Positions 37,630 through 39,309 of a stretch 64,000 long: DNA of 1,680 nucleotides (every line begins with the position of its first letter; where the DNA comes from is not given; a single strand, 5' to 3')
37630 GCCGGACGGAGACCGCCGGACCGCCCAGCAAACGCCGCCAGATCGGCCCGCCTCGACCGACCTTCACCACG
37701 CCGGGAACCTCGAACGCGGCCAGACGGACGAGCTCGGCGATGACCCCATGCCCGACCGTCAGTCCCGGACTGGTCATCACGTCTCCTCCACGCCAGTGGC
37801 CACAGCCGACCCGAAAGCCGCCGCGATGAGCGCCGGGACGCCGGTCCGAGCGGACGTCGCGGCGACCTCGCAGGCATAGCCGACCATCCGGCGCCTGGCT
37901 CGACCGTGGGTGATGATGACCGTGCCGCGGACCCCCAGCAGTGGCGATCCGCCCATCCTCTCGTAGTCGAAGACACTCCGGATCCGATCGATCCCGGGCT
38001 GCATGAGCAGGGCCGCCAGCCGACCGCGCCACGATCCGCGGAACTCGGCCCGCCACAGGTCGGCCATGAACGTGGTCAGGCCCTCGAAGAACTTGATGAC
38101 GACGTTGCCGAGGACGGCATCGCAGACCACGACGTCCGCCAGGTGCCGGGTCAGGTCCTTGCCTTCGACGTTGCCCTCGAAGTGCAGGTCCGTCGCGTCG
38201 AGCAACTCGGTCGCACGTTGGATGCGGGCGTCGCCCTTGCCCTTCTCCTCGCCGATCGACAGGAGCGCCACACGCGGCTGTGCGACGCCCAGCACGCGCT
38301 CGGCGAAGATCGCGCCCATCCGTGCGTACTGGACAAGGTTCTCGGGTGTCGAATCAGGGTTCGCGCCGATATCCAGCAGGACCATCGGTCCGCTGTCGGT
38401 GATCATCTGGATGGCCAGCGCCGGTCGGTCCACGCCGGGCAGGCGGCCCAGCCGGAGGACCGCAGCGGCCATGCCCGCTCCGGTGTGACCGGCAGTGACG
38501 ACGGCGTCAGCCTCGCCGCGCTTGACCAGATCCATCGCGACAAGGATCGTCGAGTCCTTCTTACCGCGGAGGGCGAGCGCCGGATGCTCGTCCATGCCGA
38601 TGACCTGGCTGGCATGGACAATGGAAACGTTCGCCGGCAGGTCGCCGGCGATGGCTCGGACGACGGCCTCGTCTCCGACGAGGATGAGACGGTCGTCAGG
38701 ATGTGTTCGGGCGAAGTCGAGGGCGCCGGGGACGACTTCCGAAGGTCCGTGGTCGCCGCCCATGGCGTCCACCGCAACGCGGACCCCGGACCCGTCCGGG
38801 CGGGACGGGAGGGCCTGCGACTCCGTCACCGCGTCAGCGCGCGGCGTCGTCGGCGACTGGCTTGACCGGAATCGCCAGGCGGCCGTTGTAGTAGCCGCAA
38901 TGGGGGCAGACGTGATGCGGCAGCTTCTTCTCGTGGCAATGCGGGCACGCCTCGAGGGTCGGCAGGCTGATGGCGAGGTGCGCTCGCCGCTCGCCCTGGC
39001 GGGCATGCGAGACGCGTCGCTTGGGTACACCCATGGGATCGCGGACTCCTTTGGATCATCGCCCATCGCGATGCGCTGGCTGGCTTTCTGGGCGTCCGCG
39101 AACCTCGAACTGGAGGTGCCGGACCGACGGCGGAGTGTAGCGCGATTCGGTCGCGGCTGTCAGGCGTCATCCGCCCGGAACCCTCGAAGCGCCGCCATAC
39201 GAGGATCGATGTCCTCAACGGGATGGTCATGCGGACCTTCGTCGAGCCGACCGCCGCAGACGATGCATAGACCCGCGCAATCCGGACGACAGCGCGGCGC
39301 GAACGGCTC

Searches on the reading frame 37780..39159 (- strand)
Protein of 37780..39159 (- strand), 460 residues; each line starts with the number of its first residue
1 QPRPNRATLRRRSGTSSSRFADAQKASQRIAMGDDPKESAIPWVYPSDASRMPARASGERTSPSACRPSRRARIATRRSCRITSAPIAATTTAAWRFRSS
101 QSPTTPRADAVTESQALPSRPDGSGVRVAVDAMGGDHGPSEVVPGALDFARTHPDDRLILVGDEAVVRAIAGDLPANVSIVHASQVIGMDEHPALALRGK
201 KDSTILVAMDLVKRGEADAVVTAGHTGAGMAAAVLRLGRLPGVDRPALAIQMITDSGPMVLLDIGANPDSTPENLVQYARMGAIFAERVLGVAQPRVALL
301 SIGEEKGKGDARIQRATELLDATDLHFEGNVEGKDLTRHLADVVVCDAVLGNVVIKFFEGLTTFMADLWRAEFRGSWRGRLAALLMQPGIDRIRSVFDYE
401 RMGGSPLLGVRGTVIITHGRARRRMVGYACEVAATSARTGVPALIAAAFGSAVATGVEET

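Call 61: search_protein_families(library=pfam, proteins=[window:37780-39159:-], max_evalue=0.00001)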
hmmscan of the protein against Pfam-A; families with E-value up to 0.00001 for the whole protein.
window:37780-39159:- (460 aa): 2 families
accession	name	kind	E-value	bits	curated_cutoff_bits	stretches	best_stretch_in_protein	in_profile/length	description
PF02504.20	FA_synthesis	-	2.3e-97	326.4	29.1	1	126-442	1-322/324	Fatty acid synthesis protein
PF01515.24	PTA_PTB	-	5.4e-09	36.3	24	1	203-332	103-234/319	Phosphate acetyl/butaryl transferase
